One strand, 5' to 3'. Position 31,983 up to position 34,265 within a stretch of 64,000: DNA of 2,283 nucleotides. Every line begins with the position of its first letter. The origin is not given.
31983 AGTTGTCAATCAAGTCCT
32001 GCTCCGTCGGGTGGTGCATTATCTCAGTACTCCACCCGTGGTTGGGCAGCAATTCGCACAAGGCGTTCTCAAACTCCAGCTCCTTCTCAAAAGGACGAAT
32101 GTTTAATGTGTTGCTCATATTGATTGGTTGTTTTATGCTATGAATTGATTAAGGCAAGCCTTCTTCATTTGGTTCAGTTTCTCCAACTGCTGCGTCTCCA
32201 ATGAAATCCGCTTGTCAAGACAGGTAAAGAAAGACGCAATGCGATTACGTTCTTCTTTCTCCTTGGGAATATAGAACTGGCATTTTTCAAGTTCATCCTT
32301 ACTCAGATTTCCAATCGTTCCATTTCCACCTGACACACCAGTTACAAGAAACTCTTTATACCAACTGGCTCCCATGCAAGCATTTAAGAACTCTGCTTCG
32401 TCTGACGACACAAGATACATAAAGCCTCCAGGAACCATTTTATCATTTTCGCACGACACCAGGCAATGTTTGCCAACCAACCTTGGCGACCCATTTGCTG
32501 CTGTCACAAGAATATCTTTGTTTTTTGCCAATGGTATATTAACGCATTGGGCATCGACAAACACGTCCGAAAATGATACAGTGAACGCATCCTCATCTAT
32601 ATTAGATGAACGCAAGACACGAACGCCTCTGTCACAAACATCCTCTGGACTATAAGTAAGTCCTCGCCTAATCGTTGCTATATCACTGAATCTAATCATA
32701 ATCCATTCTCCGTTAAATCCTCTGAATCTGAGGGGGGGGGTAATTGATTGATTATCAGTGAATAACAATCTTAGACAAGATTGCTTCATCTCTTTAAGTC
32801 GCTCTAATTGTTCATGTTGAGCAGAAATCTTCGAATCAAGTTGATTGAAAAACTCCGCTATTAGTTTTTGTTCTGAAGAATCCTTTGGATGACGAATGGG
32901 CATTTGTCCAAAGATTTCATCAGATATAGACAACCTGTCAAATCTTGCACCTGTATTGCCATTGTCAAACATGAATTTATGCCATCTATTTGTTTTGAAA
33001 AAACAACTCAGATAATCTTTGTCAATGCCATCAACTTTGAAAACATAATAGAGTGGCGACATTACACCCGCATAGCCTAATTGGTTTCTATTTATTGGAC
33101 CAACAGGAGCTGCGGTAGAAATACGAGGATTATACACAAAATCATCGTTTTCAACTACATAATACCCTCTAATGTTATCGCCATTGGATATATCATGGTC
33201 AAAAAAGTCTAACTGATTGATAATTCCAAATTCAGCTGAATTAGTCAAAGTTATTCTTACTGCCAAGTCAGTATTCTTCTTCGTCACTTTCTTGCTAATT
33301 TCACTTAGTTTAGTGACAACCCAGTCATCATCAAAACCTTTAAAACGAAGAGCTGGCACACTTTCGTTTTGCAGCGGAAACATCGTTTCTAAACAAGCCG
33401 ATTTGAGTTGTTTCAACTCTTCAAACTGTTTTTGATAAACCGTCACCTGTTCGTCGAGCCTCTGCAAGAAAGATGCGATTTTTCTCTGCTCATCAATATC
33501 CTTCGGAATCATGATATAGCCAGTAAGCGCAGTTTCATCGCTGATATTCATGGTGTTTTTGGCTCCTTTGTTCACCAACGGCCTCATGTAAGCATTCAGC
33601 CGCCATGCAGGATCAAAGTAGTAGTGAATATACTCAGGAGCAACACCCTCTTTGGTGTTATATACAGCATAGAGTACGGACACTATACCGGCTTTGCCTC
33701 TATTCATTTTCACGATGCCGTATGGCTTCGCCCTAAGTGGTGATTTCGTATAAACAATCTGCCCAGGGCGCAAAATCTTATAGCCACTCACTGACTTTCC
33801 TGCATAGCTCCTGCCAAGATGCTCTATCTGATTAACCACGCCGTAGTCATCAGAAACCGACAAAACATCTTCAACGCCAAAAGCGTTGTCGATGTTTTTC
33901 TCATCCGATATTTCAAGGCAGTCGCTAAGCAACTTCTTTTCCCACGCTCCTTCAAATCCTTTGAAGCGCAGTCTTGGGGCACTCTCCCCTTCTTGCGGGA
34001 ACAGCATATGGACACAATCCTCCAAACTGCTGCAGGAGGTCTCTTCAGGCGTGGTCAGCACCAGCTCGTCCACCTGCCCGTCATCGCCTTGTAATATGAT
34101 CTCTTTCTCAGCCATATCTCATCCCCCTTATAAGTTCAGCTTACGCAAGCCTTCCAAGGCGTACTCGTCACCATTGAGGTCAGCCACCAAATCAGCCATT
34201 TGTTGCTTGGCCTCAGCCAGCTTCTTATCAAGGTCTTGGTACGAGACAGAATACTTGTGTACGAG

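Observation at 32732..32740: C9 homopolymer at the junction of hsdS modules 2 and 3: possible phase switch between a 3-TRD and a canonical 2-TRD specificity subunit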

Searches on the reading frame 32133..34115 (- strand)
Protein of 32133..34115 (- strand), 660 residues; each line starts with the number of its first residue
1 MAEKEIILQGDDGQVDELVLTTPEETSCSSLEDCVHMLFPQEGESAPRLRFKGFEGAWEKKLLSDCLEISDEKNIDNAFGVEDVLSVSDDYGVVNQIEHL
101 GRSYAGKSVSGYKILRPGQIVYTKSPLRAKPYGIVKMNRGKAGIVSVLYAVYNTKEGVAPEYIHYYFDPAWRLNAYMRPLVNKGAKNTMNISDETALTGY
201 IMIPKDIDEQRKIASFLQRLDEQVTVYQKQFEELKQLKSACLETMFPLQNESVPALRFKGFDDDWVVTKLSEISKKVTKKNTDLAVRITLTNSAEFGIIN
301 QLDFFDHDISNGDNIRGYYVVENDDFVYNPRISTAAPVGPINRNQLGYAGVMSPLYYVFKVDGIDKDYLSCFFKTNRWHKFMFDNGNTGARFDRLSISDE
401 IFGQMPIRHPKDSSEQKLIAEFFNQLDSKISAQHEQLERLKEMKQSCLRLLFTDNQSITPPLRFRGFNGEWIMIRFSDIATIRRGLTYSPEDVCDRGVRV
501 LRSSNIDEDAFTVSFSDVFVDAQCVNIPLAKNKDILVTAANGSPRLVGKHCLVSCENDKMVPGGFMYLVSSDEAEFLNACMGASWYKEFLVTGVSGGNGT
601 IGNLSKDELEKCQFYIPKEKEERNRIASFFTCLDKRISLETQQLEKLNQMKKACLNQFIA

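Call 6: search_protein_families(library=pfam, proteins=[window:32133-34115:-], max_evalue=0.01)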
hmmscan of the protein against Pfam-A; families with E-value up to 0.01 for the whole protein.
window:32133-34115:- (660 aa): 1 family
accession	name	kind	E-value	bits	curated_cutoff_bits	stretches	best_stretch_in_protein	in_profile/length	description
PF01420.25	Methylase_S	-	6.9e-19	69.1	22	3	470-649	3-168/168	Type I restriction modification DNA specificity domain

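Call 8: find_homologous_proteins(query=window:32133-34115:-, max_evalue=1e-10)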
Query window:32133-34115:- (660 aa): 7890 proteins with E <= 1e-10 among 8000 candidates; the best 120 are listed.
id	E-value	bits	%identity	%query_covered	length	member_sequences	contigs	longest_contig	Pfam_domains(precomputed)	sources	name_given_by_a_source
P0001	0.0e+0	1421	93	100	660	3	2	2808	PF01420.26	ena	-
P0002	0.0e+0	1041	99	70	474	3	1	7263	PF01420.26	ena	-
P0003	5.8e-289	978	90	70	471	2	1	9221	PF01420.26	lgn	-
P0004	2.6e-274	930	64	100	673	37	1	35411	PF01420.26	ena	-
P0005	2.2e-269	913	62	100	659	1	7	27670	PF01420.26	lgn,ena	-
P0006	1.6e-253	861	81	68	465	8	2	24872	PF01420.26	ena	-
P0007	6.8e-251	852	55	100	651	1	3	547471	PF01420.26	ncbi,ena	-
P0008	1.6e-250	851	55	100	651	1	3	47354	PF01420.26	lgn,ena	-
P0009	3.7e-241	820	77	69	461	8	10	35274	PF01420.26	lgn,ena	-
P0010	1.1e-227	776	79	63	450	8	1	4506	PF01420.26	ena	-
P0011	8.5e-226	769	57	100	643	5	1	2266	PF01420.26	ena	-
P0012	9.1e-211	720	54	100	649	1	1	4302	PF01420.26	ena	-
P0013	1.2e-209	716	56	100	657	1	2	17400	PF01420.26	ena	-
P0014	5.2e-209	714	47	67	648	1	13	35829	PF01420.26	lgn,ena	-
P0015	1.0e-208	713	56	100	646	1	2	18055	PF01420.26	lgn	-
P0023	1.2e-191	657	65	70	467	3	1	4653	PF01420.26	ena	-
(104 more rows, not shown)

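Call 11: find_encoding_contigs(protein=P0002, flank=4000, max_places=4)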
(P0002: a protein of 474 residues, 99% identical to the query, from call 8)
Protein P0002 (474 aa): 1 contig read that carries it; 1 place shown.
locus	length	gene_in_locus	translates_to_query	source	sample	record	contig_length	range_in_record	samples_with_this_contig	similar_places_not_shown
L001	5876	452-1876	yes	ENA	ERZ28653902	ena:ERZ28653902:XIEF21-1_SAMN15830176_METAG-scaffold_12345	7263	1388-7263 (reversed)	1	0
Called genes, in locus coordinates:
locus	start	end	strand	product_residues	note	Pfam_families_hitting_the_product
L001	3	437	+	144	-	?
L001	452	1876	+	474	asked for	PF01420:Methylase_S (faint)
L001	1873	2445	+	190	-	PF01420:Methylase_S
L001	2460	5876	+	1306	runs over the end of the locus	PF04313:HSDR_N, PF04851:ResIII, PF18766:SWI2_SNF2, PF22679:T1R_D3-like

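Call 12: find_encoding_contigs(protein=window:32133-34115:-, flank=4000, max_places=6)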
Protein window:32133-34115:- (660 aa): no gene with exactly this product is on record in the collection.

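Call 14: find_encoding_contigs(protein=P0003, flank=4000, max_places=3)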
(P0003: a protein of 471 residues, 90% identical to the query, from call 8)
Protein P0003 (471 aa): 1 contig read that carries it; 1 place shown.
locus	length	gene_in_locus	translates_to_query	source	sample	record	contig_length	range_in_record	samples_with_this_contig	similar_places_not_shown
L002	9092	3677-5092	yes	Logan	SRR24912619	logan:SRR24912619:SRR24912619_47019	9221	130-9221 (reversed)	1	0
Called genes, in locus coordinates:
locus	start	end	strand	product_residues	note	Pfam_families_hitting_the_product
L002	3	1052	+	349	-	?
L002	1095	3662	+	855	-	PF12161:HsdM_N, PF02384:N6_Mtase, PF07669:Eco57I (weak)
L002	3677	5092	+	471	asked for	PF01420:Methylase_S (faint)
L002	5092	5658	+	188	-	PF01420:Methylase_S (faint)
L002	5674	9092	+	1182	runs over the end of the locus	?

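Call 15: find_encoding_contigs(protein=P0023, flank=4000, max_places=3)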
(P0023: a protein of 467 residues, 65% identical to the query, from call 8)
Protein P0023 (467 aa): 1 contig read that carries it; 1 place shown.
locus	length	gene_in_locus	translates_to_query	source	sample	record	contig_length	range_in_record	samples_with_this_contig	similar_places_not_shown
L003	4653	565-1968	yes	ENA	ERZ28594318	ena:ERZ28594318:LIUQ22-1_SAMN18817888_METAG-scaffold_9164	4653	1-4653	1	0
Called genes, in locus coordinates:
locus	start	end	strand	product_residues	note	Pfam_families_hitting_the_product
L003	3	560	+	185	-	?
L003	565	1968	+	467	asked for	PF01420:Methylase_S (weak)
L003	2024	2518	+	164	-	PF01420:Methylase_S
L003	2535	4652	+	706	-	?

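Call 16: find_encoding_contigs(protein=P0001, flank=4000, max_places=3)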
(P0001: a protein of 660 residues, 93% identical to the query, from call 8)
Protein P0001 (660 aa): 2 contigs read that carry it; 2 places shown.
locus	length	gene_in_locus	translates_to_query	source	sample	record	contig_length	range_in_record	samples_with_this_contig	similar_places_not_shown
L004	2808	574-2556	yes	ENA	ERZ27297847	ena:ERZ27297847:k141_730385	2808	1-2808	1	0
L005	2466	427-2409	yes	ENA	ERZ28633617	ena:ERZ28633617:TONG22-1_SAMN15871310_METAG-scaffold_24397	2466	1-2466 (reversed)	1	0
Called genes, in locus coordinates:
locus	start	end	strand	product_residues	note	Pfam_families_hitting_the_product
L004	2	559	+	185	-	?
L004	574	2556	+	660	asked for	PF01420:Methylase_S (faint)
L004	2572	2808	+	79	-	?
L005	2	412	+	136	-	?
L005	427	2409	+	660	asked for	PF01420:Methylase_S (faint)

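Call 20: find_related_loci(query=A1, collection=genome_contigs, flank=5000)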
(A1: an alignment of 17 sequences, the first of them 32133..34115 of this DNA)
Query A1 (660 aa) in genome_contigs; peptide patterns used: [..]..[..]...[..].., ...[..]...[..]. (x = any residue, [..] = any of these).
64 stretches matched a pattern; 5 encode a relative of the query (tblastn E <= 1e-3); 5 distinct loci.
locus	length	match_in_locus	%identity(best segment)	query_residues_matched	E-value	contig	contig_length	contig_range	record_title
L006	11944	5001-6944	50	1-660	0e+0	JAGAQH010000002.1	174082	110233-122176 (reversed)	MAG: Bacteroidaceae bacterium isolate RGIG8676 Water_deer_Colon-1__c21466, whole genome shotgun sequence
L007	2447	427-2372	60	1-660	2e-176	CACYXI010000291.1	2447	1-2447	MAG: uncultured Bacteroidales bacterium isolate RUG12352 genome assembly, contig: RUG12352_asm_291, whole genome shotgun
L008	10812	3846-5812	88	1-660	0e+0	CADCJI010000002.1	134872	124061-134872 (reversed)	MAG: uncultured Bacteroidia bacterium isolate RUG14699 genome assembly, contig: RUG14699_asm_2, whole genome shotgun seq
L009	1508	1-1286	45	34-660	9e-53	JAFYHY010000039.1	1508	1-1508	MAG: Aeriscardovia sp. isolate RGIG7107 Water_buffalos_Abomasum-2__c192862, whole genome shotgun sequence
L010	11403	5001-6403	38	1-660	2e-40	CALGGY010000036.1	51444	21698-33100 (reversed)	MAG TPA_asm: uncultured Bacteroidales bacterium isolate ERR1278105_bin.159_CONCOCT_v1.1_MAG genome assembly, contig: ERZ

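Call 31: predict_structure(alignment_id=A1)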
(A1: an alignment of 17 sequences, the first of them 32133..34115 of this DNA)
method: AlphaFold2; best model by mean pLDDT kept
length: 660 residues; sequences in the alignment: 17
mean_pLDDT: 72.3   pTM: 0.47
mean pLDDT of the five models: 72.3, 72.0, 69.8, 68.4, 64.8
residues with pLDDT >= 90: 66; 70-90: 371; 50-70: 125; < 50: 98
segments of 3 or more residues with pLDDT < 50: 1-3, 239-251, 389-393, 486-528, 540-563, 596-601
pLDDT, mean of each block of 10 residues (from residue 1): 58 74 58 72 77 83 90 87 86 85 78 91 74 84 88 91 84 77 61 79 89 84 74 59 40 63 80 89 89 84 79 84 89 60 90 88 88 76 63 61 83 86 83 81 80 68 80 81 55 33 27 33 45 56 39 42 58 75 65 50 64 82 86 77 74 66
secondary structure, 60 per line:
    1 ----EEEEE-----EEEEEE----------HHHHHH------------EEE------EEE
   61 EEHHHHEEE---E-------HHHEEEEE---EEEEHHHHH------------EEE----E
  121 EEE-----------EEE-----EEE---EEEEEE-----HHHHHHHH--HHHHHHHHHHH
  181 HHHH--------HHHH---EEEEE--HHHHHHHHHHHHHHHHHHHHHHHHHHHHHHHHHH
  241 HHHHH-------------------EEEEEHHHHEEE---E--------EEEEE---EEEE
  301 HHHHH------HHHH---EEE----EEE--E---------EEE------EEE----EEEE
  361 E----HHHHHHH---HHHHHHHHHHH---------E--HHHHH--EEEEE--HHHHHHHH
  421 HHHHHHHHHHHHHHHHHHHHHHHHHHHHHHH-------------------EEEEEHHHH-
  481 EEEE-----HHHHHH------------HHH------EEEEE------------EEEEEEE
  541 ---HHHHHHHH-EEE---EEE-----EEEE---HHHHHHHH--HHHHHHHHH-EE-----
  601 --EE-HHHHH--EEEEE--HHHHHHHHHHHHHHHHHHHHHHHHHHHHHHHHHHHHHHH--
elements in order: E5-9 E15-20 H31-36 E49-51 E58-62 H63-66 E67-69 E84-88 E92-95 H96-100 E113-115 E120-123 E135-137 E143-145 E149-154 H160-167 H170-184 H193-196 E200-204 H207-245 E265-269 H270-273 E274-276 E289-293 E297-300 H301-305 H312-315 E319-321 E326-328 E341-343 E350-352 E357-361 H366-372 H376-386 H399-403 E406-410 H413-451 E471-475 H476-479 E481-484 H490-495 E517-521 E534-540 H544-551 E553-555 E559-561 E567-570 H574-581 H584-592 H606-610 E613-617 H620-658

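Call 35: fold_search(model_id=the predicted structure, library=pdb)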
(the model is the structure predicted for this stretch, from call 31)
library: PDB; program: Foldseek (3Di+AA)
matches with E <= 10: 96; with E <= 0.001: 13
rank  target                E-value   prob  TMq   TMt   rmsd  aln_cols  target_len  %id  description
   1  1yf2_A                1.6e-12  1.00  0.37  0.54   9.7       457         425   17  Three-dimensional structure of DNA sequence specificity (S) subunit of a type I restriction-modification enzyme and it (released 2005-02-15)
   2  2y7c_A                4.5e-12  1.00  0.38  0.51   8.8       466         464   12  Atomic model of the Ocr-bound methylase complex from the Type I restriction-modification enzyme EcoKI (M2S1). Based on (released 2011-02-09)
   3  7vs4_C                7.8e-12  1.00  0.37  0.59   6.9       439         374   12  Crystal structure of PacII_M1M2S-DNA(m6A)-SAH complex (released 2022-11-30)
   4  7vru_C                1.4e-11  1.00  0.36  0.58   7.4       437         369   12  Crystal structure of PacII_M1M2S-DNA-SAH complex (released 2022-11-30)
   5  5ybb_D                1.5e-11  1.00  0.22  0.34  18.0       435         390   14  Structural basis underlying complex assembly andconformational transition of the type I R-M system (released 2017-11-29)
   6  1ydx                  2.3e-11  1.00  0.38  0.61   7.7       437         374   10  Crystal structure of Type-I restriction-modification system S subunit from M. genitalium (released 2005-08-23)
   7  3okg_B                9.2e-11  1.00  0.28  0.42  10.7       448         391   11  Crystal structure of HsdS subunit from Thermoanaerobacter tengcongensis (released 2011-05-25)
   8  3okg_A                1.0e-10  1.00  0.28  0.42  10.5       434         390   12  Crystal structure of HsdS subunit from Thermoanaerobacter tengcongensis (released 2011-05-25)
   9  8w0p_C                1.4e-07  1.00  0.19  0.26  24.6       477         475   11  BsaXI -- Type IIB R-M system (released 2024-10-30)
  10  7bst_A                3.9e-06  1.00  0.31  0.49  10.7       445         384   13  EcoR124I-Ocr in the Intermediate State (released 2020-05-27)
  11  8vsr_D                2.4e-04  1.00  0.20  0.60   6.4       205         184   15  Co-crystal structure of Prx with Esub1 (released 2024-12-25)
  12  8vsr_B                3.5e-04  1.00  0.20  0.60   6.4       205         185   15  Co-crystal structure of Prx with Esub1 (released 2024-12-25)
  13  8vsq_A                8.0e-04  1.00  0.20  0.56   5.5       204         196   13  Crystal structure of Esub1 (released 2025-01-08)
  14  7eew_A                2.8e-03  0.96  0.17  0.18  18.0       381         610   10  Crystal structure of the intact MTase from Vibrio vulnificus YJ016 in complex with the DNA-mimicking Ocr protein and t (released 2022-03-23)
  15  9brb_a                1.1e-01  0.38  0.11  0.10  15.8       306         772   11  Synaptic Vesicle V-ATPase with synaptophysin and SidK, State 1 (released 2024-06-26)
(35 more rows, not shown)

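Call 40: search_protein_families(library=padloc, proteins=[window:32133-34115:-], max_evalue=0.001)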
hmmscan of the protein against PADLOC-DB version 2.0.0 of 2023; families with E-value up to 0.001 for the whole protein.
window:32133-34115:- (660 aa): 76 families (the best 25 are shown)
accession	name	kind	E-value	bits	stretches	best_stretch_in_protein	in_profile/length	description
PDLC03087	Specificity_I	-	2.2e-114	380.6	4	258-455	217-413/418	Type I specificity subunit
PDLC03178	Specificity_I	-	8.5e-104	346.2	2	251-657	6-408/411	Type I specificity subunit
PDLC03124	Specificity_I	-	4.9e-103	344.2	3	279-657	39-410/413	Type I specificity subunit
PDLC03185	Specificity_I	-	9.6e-90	299.8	3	316-657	76-405/408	Type I specificity subunit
PDLC03064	Specificity_I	-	4.3e-88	294.3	3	140-452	104-408/409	Type I specificity subunit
PDLC03078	Specificity_I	-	9.5e-80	267.1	2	286-657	50-416/419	Type I specificity subunit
PDLC03165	Specificity_I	-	7.2e-75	251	3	249-453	5-211/411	Type I specificity subunit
PDLC03146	Specificity_I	-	7.7e-62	207.8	3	285-657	46-410/420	Type I specificity subunit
PDLC03101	Specificity_I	-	4.8e-44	149.6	3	467-657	209-398/411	Type I specificity subunit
PDLC03113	Specificity_I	-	4.7e-41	139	3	395-659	154-415/422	Type I specificity subunit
PDLC03129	Specificity_I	-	3.5e-35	119.6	2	265-647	5-380/431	Type I specificity subunit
PDLC03072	Specificity_I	-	7.2e-33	112.3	3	57-221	23-187/448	Type I specificity subunit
PDLC03090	Specificity_I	-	9.5e-32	108.8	3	263-454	20-214/434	Type I specificity subunit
PDLC03068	Specificity_I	-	1.5e-29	101.4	3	470-653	3-185/403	Type I specificity subunit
PDLC03098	Specificity_I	-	3.4e-29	100.5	2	351-658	119-431/443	Type I specificity subunit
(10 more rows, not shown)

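Call 65: search_protein_families(library=ncbifam, proteins=[window:32133-34115:-], max_evalue=0.001)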
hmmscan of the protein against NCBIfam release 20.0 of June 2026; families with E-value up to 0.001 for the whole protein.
window:32133-34115:- (660 aa): 1 family
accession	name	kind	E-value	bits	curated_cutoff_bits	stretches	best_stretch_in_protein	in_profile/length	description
NF007278.0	PRK09737.1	equivalog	7.5e-08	31.6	662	1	332-559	81-309/461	type I restriction-modification system specificity subunit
